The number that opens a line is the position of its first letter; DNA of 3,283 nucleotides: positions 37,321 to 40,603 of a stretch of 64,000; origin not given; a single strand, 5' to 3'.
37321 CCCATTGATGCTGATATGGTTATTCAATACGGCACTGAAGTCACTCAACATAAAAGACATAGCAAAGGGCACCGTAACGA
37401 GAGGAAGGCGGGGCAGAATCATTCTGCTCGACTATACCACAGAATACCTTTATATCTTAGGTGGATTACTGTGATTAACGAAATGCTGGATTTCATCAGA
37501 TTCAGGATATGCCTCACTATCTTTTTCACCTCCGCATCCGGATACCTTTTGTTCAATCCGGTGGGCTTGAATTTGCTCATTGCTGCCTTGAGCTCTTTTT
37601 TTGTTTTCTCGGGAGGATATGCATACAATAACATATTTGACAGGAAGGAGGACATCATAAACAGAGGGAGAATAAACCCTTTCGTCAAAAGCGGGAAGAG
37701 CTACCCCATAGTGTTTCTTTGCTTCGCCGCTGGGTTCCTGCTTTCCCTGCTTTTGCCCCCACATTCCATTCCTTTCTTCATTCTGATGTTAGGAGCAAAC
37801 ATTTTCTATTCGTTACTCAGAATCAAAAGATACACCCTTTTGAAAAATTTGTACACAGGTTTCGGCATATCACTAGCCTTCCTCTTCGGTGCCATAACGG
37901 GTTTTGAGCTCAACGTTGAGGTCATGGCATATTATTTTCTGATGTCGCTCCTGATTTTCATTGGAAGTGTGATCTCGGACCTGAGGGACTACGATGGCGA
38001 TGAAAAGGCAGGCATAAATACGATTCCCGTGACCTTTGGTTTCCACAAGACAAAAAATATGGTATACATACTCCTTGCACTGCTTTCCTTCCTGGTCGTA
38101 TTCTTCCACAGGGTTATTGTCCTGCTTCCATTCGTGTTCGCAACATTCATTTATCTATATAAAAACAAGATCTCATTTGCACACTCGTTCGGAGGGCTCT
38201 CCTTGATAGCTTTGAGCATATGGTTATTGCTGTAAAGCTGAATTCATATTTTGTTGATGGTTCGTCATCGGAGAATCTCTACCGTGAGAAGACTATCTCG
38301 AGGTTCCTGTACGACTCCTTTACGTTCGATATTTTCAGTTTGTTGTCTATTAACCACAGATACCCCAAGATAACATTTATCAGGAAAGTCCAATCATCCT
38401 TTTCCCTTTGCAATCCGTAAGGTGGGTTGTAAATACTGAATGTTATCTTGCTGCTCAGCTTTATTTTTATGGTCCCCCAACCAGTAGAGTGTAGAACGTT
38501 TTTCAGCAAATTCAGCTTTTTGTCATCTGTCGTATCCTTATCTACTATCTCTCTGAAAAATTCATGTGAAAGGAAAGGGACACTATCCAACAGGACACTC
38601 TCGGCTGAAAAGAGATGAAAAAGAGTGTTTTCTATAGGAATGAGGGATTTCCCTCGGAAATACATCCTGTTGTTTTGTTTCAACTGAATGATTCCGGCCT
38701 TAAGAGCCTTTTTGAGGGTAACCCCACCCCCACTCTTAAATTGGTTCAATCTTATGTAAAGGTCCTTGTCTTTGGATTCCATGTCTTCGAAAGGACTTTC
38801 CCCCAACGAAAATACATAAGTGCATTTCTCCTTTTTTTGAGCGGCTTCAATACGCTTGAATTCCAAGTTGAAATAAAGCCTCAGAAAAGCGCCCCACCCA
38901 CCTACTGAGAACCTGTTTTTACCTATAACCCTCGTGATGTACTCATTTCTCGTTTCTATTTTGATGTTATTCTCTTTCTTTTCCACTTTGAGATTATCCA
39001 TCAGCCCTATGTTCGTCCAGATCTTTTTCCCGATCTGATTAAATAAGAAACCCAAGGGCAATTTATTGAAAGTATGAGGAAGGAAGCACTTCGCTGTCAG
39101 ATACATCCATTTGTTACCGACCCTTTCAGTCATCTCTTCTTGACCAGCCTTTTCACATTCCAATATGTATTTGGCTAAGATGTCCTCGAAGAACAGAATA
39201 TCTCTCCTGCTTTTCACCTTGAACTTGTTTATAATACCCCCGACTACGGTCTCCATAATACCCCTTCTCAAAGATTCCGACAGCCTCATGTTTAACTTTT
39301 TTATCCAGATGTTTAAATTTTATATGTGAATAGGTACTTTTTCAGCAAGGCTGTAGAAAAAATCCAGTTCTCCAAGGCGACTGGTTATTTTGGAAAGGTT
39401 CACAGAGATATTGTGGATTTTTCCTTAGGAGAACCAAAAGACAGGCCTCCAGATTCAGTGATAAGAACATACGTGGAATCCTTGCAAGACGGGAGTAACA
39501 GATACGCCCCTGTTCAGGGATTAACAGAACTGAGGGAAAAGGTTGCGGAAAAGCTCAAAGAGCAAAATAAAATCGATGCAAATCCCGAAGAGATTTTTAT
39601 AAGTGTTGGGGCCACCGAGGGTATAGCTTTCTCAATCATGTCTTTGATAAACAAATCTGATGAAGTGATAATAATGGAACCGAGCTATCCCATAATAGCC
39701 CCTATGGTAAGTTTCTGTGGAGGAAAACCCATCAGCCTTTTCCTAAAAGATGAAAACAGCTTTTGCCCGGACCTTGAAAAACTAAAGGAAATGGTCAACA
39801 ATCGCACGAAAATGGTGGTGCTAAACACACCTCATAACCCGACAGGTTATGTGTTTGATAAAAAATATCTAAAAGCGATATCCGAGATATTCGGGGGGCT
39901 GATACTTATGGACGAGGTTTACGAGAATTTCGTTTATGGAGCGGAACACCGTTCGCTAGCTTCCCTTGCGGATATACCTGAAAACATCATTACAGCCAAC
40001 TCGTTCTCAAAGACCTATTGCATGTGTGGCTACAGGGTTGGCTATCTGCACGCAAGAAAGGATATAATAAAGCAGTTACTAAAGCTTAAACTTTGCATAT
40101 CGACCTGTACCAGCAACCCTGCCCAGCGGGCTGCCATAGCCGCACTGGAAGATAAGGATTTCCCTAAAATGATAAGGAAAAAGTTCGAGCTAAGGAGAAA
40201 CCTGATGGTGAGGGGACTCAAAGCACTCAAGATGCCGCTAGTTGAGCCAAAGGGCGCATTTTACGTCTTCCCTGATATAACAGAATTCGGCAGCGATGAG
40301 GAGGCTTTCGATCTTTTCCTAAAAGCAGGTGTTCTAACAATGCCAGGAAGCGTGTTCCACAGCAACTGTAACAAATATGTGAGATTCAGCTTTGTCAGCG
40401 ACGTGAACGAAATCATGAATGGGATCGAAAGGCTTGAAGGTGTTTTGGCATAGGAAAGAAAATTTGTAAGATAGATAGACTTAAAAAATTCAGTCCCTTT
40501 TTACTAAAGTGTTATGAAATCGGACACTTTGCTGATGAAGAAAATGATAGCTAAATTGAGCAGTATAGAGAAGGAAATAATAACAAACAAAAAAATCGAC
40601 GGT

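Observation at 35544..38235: Tightly coupled operon: short HMGL-like 2-oxoacid-condensing synthase + two UbiA prenyltransferases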

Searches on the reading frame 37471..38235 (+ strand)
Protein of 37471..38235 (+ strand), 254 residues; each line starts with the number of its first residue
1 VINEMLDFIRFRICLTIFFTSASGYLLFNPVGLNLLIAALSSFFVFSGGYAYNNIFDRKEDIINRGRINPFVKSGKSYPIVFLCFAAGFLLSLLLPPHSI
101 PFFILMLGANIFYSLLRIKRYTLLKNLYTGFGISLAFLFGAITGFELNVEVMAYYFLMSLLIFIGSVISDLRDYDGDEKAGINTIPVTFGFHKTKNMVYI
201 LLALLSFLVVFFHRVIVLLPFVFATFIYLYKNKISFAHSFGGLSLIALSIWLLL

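Call 4: search_protein_families(library=pfam, proteins=[window:37471-38235:+], max_evalue=0.01)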
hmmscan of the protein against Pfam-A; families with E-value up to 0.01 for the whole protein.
window:37471-38235:+ (254 aa): 1 family
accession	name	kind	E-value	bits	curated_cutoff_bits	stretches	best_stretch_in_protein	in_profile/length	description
PF01040.23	UbiA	-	1.7e-26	93.5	34.2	1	29-227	18-224/250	UbiA prenyltransferase family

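Call 5: search_protein_families(library=ncbifam, proteins=[window:37471-38235:+], max_evalue=0.01)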
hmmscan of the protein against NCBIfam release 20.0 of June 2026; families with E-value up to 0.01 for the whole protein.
window:37471-38235:+ (254 aa): 14 families
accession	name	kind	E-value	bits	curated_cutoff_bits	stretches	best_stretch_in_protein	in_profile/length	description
NF009523.0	PRK12884.1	equivalog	1.9e-19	69.9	269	1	3-212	5-221/279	prenyltransferase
NF009521.0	PRK12882.1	equivalog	2.6e-15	56.4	296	1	6-231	9-232/280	geranylgeranylglycerol-phosphate geranylgeranyltransferase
NF009513.0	PRK12872.1-3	equivalog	1.9e-14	53.9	288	1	33-228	53-249/293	prenyltransferase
NF010117.0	PRK13591.1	equivalog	1.9e-11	43.6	238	1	43-237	68-266/307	prenyltransferase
TIGR01476.1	chlor_syn_BchG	subfamily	1.1e-10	41.4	212.3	1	21-228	24-238/283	(bacterio)chlorophyll synthase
NF009512.0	PRK12872.1-1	equivalog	1.7e-10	41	278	1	19-214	27-241/303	geranylgeranylglycerol-phosphate geranylgeranyltransferase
TIGR01475.1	ubiA_other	subfamily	7.7e-10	38.7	180.8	1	4-234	4-248/282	UbiA-like polyprenyltransferase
NF005742.0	PRK07566.1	equivalog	9.4e-09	34.8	313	1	51-212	84-253/315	chlorophyll synthase ChlG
NF009522.0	PRK12883.1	equivalog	1.3e-06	28.1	353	1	38-211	42-215/279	geranylgeranylglycerol-phosphate geranylgeranyltransferase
NF009516.0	PRK12875.1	equivalog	4.2e-06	26.1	205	1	50-227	71-253/292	prenyltransferase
NF004751.0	PRK06080.1-3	equivalog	5.9e-05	22.8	264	1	162-229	187-257/296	1,4-dihydroxy-2-naphthoate polyprenyltransferase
TIGR02056.1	ChlG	equivalog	0.00024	20.8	436.45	1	52-230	73-263/306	chlorophyll synthase ChlG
NF004750.0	PRK06080.1-2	equivalog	0.0014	18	346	1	167-229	195-259/301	1,4-dihydroxy-2-naphthoate polyprenyltransferase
TIGR00751.1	menA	equivalog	0.003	17.1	102.15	1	167-213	182-228/284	1,4-dihydroxy-2-naphthoate octaprenyltransferase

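Call 30: search_dna_similar(query=window:37471-38235:+, collection=plasmids, mode=protein, max_rows=25, max_evalue=0.001)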
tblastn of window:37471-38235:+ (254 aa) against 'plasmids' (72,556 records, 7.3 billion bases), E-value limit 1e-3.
Records with a match: 1; places in all: 1; records where one place covers at least 80% of the query: 0.
Best place of each record, by identity: <60% 1.
By first word of the organism name: Haladaptatus 1.
By predicted mobility (MOB-suite, as given by PLSDB): non-mobilizable 1.
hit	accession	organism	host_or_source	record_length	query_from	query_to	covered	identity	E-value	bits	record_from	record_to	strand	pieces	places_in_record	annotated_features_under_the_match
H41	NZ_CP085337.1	Haladaptatus halobius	cell culture,saline soil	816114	32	193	64%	27.8%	8e-4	48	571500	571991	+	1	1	none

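Call 49: search_solved_structures(query=A4, max_evalue=1, show_alignments=2)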
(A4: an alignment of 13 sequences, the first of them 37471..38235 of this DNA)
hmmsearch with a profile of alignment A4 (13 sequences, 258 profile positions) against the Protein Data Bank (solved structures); distinct sequences matched with E-value up to 1: 5.
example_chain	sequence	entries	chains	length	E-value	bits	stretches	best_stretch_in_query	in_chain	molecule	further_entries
6m31_A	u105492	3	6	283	2.3e-21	79.4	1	3-250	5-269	Digeranylgeranylglyceryl phosphate synthase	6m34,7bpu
4tq3_A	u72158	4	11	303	4.1e-09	39.2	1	17-234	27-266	Prenyltransferase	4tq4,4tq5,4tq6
9sau_C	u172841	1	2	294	1.7e-06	30.7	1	42-231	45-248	Chlorophyll a synthase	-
9sas_C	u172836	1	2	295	1.7e-06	30.7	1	42-231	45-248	Chlorophyll a synthase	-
4od4_A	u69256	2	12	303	8.8e-06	28.3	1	12-212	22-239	4-hydroxybenzoate octaprenyltransferase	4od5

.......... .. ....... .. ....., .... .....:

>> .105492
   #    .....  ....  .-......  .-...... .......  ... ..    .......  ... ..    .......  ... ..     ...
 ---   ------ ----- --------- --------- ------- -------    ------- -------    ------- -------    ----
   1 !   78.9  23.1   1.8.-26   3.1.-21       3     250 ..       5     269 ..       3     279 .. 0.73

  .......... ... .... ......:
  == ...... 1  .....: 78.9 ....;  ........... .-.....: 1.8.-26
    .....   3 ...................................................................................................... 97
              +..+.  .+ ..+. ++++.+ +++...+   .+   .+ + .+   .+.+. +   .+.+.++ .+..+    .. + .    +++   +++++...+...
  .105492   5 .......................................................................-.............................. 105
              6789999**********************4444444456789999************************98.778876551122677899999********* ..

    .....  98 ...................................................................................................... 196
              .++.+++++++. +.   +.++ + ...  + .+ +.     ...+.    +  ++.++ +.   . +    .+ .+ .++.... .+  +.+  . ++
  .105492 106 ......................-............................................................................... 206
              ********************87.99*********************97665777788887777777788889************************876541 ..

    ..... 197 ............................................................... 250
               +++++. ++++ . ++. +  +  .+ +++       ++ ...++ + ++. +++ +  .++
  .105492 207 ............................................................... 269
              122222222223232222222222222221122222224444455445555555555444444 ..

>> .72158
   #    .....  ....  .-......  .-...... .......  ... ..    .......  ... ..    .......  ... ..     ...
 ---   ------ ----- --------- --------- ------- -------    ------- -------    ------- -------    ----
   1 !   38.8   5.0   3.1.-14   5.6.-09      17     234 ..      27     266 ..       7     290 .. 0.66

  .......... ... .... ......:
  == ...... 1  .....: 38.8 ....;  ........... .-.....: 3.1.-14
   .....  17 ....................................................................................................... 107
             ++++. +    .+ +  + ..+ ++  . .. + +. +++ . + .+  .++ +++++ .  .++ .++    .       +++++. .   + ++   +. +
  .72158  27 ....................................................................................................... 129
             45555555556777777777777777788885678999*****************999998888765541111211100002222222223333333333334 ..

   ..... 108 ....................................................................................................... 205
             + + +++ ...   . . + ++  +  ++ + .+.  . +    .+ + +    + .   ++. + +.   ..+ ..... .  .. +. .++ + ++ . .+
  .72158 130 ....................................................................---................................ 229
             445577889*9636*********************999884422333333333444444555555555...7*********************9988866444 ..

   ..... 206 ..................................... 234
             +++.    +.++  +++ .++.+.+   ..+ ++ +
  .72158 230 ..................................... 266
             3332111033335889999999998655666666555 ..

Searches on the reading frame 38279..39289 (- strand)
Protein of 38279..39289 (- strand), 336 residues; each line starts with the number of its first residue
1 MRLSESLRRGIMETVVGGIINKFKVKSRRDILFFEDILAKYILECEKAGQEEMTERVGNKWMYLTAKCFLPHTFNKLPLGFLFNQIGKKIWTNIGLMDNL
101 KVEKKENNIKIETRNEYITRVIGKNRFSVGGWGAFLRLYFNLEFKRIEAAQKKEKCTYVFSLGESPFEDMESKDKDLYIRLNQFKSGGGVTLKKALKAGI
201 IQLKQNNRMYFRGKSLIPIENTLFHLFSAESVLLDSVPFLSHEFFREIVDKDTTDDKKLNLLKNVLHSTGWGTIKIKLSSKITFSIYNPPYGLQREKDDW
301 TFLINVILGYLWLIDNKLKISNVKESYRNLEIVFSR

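Call 24: search_protein_families(library=pfam, proteins=[window:38279-39289:-], max_evalue=0.1)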
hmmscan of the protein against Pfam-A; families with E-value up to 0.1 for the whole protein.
window:38279-39289:- (336 aa): 1 family
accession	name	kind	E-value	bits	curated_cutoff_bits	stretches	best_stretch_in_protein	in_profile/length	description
PF18344.7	CBM32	-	0.081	13.2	25.7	0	89-119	11-41/64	Carbohydrate binding module family 32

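Call 43: find_homologous_proteins(query=window:38279-39289:-)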
Query window:38279-39289:- (336 aa): 77 proteins with E <= 0.001 among 1843 candidates.
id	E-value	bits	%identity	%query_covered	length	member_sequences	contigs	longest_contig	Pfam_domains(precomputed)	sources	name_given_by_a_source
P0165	3.8e-221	751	100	100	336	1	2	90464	-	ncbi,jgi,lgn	-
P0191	1.7e-101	357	51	100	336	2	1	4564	-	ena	-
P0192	3.1e-101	357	53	100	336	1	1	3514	-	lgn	-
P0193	2.0e-99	351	52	100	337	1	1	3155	-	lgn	-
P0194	3.7e-97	343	49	100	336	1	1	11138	-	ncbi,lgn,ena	-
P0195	1.8e-96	341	48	100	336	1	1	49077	-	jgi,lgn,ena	-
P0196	2.2e-94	334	48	100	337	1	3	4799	-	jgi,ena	-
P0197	7.4e-91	323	48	100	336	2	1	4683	-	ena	-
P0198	1.5e-90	321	47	100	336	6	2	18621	-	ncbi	ncbi:MAG: hypothetical protein V3U72_04450 [Candidatus Aenigmarchaeota archaeon]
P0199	5.0e-90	320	46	99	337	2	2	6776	-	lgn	-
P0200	5.8e-89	316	46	100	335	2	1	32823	-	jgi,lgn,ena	-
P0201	2.8e-88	314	46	99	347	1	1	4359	-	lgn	-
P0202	4.2e-88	313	42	99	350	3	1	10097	-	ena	-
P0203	6.5e-88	313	48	100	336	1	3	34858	-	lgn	-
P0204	8.0e-88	313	47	96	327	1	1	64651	-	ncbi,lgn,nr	ncbi:MAG: hypothetical protein JXC85_05080 [Candidatus Aenigmarchaeota archaeon]|nr:hypothetical pro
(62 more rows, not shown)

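Call 52: predict_structure(alignment_id=A3)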
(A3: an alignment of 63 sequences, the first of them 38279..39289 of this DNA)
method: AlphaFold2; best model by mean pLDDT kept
length: 336 residues; sequences in the alignment: 63
mean_pLDDT: 91.9   pTM: 0.91
mean pLDDT of the five models: 91.9, 91.2, 90.7, 89.9, 89.2
residues with pLDDT >= 90: 268; 70-90: 46; 50-70: 22; < 50: 0
segments of 3 or more residues with pLDDT < 50: none
pLDDT, mean of each block of 10 residues (from residue 1): 59 71 66 97 98 98 91 88 91 91 96 97 98 94 95 98 93 92 78 90 88 94 97 97 98 97 95 95 97 96 99 98 96 98
secondary structure, 60 per line:
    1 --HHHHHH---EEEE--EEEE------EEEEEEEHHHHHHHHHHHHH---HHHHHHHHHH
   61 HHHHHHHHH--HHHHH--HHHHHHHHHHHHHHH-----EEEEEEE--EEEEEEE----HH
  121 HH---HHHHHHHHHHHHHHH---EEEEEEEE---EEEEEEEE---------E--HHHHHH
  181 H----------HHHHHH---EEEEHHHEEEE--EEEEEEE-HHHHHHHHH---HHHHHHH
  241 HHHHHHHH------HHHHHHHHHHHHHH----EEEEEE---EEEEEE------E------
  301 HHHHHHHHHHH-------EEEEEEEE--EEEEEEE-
elements in order: H3-8 E12-15 E18-21 E28-34 H35-47 H51-69 H72-76 H79-93 E99-105 E108-114 H119-122 H126-140 E144-151 E155-162 H175-181 H192-197 E201-204 E208-211 E214-220 H222-230 H234-248 H255-268 E273-278 E282-287 H301-311 E319-326 E329-335

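Call 60: fold_search(model_id=the predicted structure, library=pdb)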
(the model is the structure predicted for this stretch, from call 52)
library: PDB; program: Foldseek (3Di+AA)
matches with E <= 10: 729; with E <= 0.001: 3
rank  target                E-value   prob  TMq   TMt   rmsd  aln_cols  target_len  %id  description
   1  6aq3_E                5.8e-04  1.00  0.31  0.54   4.8       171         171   12  Crystal structure of a trafficking protein particle complex subunit 3 from Naegleria fowleri covalently bound to palmi (released 2017-08-30)
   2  6aq3_A                7.7e-04  1.00  0.30  0.54   4.5       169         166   11  Crystal structure of a trafficking protein particle complex subunit 3 from Naegleria fowleri covalently bound to palmi (released 2017-08-30)
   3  6aq3_C                9.1e-04  1.00  0.30  0.54   4.5       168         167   11  Crystal structure of a trafficking protein particle complex subunit 3 from Naegleria fowleri covalently bound to palmi (released 2017-08-30)
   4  3sj5_B                1.8e-03  1.00  0.28  0.46   5.3       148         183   10  I5F Mutant Structure of T. Tengcongensis H-NOX (released 2011-07-20)
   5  6aq3_B                2.4e-03  1.00  0.30  0.53   4.6       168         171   11  Crystal structure of a trafficking protein particle complex subunit 3 from Naegleria fowleri covalently bound to palmi (released 2017-08-30)
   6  3sj5_A                3.5e-03  1.00  0.28  0.46   6.2       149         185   13  I5F Mutant Structure of T. Tengcongensis H-NOX (released 2011-07-20)
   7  6cww_A                3.7e-03  1.00  0.28  0.45   6.0       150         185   11  Cs H-NOX mutant with unnatural amino acid 4-cyano-L-phenylalanine at site 5 (released 2018-05-16)
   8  2bjn_B                4.2e-03  1.00  0.29  0.58   4.4       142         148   13  X-ray Structure of human TPC6 (released 2005-07-20)
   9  8pkd_A                4.7e-03  1.00  0.25  0.47   5.3       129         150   16  Cryo-EM structure of Orrella dioscoreae BcsD (released 2023-12-20)
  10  3njc_B                8.7e-03  1.00  0.26  0.52   4.9       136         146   15  Crystal structure of the yslB protein from Bacillus subtilis. Northeast Structural Genomics Consortium Target SR460. (released 2010-09-22)
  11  3cue_B                9.2e-03  1.00  0.29  0.52   4.7       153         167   14  Crystal structure of a TRAPP subassembly activating the Rab Ypt1p (released 2008-07-08)
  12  3nvu_A                9.2e-03  0.97  0.23  0.37   8.2       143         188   10  Modulating Heme Redox Potential Through Protein-Induced Porphyrin Distortion (released 2010-09-08)
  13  3lai_C                1.1e-02  0.99  0.26  0.42   6.0       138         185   12  Structural insights into the molecular mechanism of H-NOX activation (released 2010-03-16)
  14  1wc9                  1.2e-02  1.00  0.28  0.53   4.8       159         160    8  The crystal structure of truncated mouse bet3p (released 2004-12-13)
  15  3aj2_B                1.3e-02  0.99  0.25  0.45   5.3       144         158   17  The structure of AxCeSD octamer (C-terminal HIS-tag) from Acetobacter xylinum (released 2010-10-06)
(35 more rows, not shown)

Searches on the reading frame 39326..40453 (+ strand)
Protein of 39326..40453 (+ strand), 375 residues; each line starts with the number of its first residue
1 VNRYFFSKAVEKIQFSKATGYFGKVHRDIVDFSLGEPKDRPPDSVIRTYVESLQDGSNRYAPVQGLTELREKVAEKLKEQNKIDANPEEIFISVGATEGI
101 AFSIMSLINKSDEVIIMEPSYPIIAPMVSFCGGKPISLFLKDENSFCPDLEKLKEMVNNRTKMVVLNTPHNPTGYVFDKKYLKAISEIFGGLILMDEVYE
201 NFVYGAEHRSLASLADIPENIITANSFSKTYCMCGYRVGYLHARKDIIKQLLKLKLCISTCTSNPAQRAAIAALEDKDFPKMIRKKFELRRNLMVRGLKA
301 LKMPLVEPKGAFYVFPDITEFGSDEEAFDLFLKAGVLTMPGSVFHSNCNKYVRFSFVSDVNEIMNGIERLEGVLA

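Call 24: search_protein_families(library=pfam, proteins=[window:39326-40453:+], max_evalue=0.1)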
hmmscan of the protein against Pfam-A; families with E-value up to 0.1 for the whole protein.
window:39326-40453:+ (375 aa): 5 families
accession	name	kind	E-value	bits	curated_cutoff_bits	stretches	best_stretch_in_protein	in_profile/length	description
PF00155.27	Aminotran_1_2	-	2.4e-62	211.6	19.7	1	28-369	2-360/361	Aminotransferase class I and II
PF00266.25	Aminotran_5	-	8.2e-05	22.2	21.5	1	66-196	41-175/371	Aminotransferase class-V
PF01041.23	DegT_DnrJ_EryC1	-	0.00014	21.6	19.8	1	96-166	48-118/360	DegT/DnrJ/EryC1/StrS aminotransferase family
PF01053.26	Cys_Met_Meta_PP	-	0.00034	19.7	27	1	99-198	79-175/381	Cys/Met metabolism PLP-dependent enzyme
PF18985.5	DUF5718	-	0.055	13.4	25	0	72-117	172-217/250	Family of unknown function (DUF5718)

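Call 74: search_protein_families(library=ncbifam, proteins=[window:39326-40453:+], max_evalue=0.00001)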
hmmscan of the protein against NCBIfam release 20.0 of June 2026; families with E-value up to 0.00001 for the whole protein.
window:39326-40453:+ (375 aa): 69 families (the best 25 are shown)
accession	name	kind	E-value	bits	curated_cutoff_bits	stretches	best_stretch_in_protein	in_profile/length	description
NF041091.1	asp_aminotase_Arch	equivalog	1.3e-86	290.9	550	1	23-373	23-374/376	aspartate aminotransferase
NF041364.1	GntC_guanitoxin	equivalog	1.5e-84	284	415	1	33-372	4-355/356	guanitoxin biosynthesis PLP-dependent (S)-gamma-hydroxy-L-arginine cyclodehydratase GntC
NF006229.0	PRK08361.1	equivalog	4.4e-74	249.8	624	1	3-374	7-388/391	aspartate aminotransferase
NF005817.0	PRK07683.1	equivalog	1.8e-73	247.5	575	1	5-373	4-380/387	aminotransferase A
NF005816.0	PRK07682.1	equivalog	3.6e-71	239.8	620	1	3-372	3-381/390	aminotransferase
NF005855.0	PRK07777.1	equivalog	1.9e-69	234.9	553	1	28-372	29-386/391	pyridoxal phosphate-dependent aminotransferase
NF006230.0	PRK08363.1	equivalog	1.9e-69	234.4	534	1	34-372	37-390/398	alanine aminotransferase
NF004975.0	PRK06348.1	equivalog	2.6e-68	230.8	549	1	20-372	22-381/384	pyridoxal phosphate-dependent aminotransferase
NF004770.0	PRK06108.1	subfamily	1.4e-65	221.7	422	1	23-374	32-392/396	pyridoxal phosphate-dependent aminotransferase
NF006756.0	PRK09276.1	subfamily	2.6e-65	220.9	507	1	26-372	30-384/387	LL-diaminopimelate aminotransferase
TIGR03540.1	DapC_direct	equivalog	8.7e-64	215.8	593.25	1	27-371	29-381/383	LL-diaminopimelate aminotransferase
NF006488.0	PRK08912.1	equivalog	1.2e-61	208.8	498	1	28-373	27-383/387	aminotransferase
NF005588.0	PRK07309.1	equivalog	1.6e-61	208.4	576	1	6-372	7-384/391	pyridoxal phosphate-dependent aminotransferase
NF006569.0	PRK09082.1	subfamily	1.2e-60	205.7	420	1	28-371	31-384/386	methionine aminotransferase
NF005601.0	PRK07337.1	equivalog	2.5e-59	201.4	496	1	16-374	24-392/394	pyridoxal phosphate-dependent aminotransferase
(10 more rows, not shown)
